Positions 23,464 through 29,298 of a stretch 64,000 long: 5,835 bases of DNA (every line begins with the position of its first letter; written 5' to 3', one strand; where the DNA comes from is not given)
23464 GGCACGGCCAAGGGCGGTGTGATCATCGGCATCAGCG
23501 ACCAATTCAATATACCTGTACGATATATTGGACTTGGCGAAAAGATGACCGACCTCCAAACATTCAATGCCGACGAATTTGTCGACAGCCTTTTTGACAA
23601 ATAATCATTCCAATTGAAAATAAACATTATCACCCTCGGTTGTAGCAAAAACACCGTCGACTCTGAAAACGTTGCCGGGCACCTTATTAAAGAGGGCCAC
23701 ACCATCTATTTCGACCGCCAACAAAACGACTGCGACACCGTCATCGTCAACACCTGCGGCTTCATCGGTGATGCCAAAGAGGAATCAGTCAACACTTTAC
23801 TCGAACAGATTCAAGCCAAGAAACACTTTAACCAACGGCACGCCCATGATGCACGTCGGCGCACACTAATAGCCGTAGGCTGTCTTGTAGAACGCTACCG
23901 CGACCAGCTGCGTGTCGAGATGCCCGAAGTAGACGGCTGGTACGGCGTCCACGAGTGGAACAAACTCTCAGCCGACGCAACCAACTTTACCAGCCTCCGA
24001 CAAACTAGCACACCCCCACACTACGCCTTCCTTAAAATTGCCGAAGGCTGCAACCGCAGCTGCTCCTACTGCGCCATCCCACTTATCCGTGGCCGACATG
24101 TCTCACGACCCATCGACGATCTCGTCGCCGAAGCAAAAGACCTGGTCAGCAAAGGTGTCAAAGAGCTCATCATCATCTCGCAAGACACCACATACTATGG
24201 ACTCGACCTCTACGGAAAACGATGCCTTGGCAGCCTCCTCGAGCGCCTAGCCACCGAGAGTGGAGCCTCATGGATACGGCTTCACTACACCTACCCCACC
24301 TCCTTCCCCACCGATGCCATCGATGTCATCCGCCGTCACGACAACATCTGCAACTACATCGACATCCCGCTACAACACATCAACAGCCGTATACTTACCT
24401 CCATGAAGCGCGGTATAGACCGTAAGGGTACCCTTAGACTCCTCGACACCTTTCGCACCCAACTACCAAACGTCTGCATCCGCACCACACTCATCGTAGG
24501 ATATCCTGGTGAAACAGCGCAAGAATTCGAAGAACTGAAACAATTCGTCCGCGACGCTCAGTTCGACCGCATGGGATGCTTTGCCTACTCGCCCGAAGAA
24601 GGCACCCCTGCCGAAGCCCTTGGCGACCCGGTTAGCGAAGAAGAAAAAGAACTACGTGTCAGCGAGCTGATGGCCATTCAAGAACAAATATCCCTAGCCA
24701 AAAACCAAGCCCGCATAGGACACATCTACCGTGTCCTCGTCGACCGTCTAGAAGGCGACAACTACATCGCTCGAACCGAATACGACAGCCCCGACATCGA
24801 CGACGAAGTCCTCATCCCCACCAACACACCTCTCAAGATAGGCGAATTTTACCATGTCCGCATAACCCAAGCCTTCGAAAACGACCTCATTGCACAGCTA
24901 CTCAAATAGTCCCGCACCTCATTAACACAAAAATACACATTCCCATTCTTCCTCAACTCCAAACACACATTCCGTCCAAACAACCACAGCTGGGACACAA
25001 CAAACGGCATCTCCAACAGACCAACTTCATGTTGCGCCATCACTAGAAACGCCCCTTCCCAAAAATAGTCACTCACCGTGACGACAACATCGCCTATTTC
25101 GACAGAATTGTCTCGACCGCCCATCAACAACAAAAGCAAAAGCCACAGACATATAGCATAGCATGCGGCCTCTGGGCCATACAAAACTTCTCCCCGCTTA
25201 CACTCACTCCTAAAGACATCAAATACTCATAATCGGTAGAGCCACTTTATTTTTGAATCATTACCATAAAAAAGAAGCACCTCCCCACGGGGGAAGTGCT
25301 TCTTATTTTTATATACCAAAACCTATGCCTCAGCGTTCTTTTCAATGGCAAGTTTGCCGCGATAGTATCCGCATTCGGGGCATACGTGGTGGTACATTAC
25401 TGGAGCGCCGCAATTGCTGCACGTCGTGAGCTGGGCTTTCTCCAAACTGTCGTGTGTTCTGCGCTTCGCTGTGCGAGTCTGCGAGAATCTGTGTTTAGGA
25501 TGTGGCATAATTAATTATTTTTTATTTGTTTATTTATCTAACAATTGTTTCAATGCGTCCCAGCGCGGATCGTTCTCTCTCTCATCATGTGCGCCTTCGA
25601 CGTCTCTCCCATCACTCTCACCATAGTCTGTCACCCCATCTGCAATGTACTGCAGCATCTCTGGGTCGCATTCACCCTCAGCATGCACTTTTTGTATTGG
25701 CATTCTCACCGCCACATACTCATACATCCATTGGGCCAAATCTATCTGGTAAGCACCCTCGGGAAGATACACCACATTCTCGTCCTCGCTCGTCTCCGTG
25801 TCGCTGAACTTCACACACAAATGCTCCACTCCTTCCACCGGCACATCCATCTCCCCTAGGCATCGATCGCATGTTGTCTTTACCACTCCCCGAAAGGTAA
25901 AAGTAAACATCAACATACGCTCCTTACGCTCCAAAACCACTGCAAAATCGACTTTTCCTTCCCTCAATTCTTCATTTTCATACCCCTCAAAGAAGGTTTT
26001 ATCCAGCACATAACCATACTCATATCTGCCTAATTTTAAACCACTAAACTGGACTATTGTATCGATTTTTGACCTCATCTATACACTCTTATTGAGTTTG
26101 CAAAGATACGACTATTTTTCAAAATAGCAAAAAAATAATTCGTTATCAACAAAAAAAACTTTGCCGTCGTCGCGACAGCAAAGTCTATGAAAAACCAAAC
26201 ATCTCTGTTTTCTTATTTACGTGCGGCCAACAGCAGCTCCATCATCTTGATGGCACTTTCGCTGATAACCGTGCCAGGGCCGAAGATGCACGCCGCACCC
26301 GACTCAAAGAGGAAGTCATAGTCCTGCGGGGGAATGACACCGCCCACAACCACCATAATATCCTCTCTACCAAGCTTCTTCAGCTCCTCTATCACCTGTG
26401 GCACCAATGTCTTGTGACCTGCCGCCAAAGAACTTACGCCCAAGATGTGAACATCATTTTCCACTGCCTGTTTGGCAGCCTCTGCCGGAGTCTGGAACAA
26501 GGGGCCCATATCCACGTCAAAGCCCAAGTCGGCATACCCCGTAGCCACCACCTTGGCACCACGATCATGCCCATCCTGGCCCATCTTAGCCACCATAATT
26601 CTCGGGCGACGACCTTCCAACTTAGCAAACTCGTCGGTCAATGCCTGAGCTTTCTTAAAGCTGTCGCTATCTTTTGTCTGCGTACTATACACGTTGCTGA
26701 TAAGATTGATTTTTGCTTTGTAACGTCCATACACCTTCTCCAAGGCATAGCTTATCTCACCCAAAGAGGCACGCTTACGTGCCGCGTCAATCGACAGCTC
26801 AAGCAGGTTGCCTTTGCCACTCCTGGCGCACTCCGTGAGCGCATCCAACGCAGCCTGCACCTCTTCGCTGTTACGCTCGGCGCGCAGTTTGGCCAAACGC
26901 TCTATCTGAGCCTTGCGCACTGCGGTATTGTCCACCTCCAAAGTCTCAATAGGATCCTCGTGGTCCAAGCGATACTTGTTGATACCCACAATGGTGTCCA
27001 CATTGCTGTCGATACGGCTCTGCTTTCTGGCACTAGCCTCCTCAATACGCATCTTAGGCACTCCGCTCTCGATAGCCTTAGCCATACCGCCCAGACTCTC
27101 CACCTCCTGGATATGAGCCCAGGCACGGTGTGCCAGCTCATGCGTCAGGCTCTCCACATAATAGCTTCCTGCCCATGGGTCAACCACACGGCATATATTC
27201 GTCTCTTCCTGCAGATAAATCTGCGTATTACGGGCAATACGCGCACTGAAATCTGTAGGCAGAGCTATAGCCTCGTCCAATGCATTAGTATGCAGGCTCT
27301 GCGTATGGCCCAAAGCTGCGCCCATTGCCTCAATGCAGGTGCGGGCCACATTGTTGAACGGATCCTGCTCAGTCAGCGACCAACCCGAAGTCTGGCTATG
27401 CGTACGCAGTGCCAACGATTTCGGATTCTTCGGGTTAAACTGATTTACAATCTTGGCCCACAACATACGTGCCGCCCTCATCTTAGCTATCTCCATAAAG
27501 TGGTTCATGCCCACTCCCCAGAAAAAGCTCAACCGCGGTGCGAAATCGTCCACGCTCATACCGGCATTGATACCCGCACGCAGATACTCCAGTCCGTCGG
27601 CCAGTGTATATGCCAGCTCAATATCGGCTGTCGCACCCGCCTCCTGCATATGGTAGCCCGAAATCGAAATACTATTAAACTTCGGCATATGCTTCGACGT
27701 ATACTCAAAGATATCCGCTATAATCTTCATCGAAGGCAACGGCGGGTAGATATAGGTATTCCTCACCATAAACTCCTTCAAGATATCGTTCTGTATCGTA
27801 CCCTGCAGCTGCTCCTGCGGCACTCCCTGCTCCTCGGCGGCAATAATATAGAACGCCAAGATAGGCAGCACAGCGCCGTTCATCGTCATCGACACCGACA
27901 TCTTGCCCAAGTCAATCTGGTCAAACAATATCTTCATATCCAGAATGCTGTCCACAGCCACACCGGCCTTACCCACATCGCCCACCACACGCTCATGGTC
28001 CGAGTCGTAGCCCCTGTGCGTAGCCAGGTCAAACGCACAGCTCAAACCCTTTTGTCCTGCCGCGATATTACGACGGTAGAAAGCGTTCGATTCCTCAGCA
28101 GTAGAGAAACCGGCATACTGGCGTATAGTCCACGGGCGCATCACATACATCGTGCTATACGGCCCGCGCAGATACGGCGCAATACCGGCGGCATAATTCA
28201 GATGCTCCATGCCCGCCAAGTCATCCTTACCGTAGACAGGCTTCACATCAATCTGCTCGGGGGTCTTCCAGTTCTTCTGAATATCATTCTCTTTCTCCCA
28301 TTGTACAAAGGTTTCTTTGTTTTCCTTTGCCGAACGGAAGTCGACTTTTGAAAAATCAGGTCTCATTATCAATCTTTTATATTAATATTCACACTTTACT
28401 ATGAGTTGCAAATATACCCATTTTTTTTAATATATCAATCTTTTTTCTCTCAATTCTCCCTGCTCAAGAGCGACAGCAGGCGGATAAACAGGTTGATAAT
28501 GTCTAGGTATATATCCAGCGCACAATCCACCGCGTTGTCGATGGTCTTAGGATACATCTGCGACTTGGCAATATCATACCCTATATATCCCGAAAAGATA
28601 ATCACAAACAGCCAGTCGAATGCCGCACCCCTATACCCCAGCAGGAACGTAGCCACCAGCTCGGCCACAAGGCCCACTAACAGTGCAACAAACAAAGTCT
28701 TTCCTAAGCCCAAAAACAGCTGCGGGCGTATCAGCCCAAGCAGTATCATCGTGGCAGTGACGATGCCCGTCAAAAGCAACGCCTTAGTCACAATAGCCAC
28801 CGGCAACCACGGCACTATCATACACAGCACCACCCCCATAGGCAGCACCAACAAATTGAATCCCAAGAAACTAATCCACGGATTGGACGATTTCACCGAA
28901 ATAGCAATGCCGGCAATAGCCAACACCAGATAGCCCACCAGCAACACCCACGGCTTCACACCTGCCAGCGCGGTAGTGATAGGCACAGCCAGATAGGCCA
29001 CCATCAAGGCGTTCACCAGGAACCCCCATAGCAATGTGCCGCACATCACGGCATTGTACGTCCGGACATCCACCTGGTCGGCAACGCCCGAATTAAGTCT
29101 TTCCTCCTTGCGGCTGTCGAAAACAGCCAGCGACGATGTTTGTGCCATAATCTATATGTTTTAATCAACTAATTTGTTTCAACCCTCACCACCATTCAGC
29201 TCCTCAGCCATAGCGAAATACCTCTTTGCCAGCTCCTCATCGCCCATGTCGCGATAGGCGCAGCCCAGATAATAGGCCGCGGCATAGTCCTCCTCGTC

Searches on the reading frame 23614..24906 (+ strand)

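Call 10: search_protein_families(library=pfam, proteins=[window:23614-24906:+], max_evalue=0.001)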
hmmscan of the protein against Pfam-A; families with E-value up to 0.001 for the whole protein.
window:23614-24906:+ (431 aa): 4 families
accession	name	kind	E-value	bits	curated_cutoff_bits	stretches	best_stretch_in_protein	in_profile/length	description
PF04055.27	Radical_SAM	-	3.6e-23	83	29.5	1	142-312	3-166/166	Radical SAM superfamily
PF00919.26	UPF0004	-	4.9e-20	71.8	27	1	2-111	1-98/98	Uncharacterized protein family UPF0004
PF18693.7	TRAM_2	-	7.4e-18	64.9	27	1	368-429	1-62/63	TRAM domain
PF01938.26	TRAM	-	7.3e-05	23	21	1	367-430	3-61/61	TRAM domain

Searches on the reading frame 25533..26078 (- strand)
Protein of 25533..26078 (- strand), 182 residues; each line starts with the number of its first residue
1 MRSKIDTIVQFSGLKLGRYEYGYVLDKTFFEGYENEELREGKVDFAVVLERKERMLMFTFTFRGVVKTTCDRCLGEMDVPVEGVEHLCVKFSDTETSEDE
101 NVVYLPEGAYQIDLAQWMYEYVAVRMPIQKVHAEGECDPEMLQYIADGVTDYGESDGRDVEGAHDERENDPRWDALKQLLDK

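Call 68: search_protein_families(library=pfam, proteins=[window:25533-26078:-], max_evalue=0.001)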
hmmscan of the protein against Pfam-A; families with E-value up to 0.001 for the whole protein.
window:25533-26078:- (182 aa): 1 family
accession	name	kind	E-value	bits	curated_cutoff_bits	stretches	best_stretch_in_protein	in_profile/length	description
PF02620.22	YceD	-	5.1e-19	68.9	33.2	1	59-179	2-118/119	Large ribosomal RNA subunit accumulation protein YceD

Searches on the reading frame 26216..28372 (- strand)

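Call 11: search_protein_families(library=pfam, proteins=[window:26216-28372:-], max_evalue=0.001)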
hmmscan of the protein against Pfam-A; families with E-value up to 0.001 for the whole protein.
window:26216-28372:- (719 aa): 2 families
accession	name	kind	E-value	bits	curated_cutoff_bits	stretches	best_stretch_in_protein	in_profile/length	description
PF01642.28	MM_CoA_mutase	-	9.9e-236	783.6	22.1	1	36-549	1-512/512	Methylmalonyl-CoA mutase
PF02310.24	B12-binding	-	6.1e-19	68.5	32.1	1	591-703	2-116/121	B12 binding domain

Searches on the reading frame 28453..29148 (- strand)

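Call 11: search_protein_families(library=pfam, proteins=[window:28453-29148:-], max_evalue=0.001)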
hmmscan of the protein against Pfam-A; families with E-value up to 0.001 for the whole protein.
window:28453-29148:- (232 aa): 1 family
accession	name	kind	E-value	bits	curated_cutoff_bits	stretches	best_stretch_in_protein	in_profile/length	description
PF01027.25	Bax1-I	-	2.3e-23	83.5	34.1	1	29-228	6-207/207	Inhibitor of apoptosis-promoting Bax1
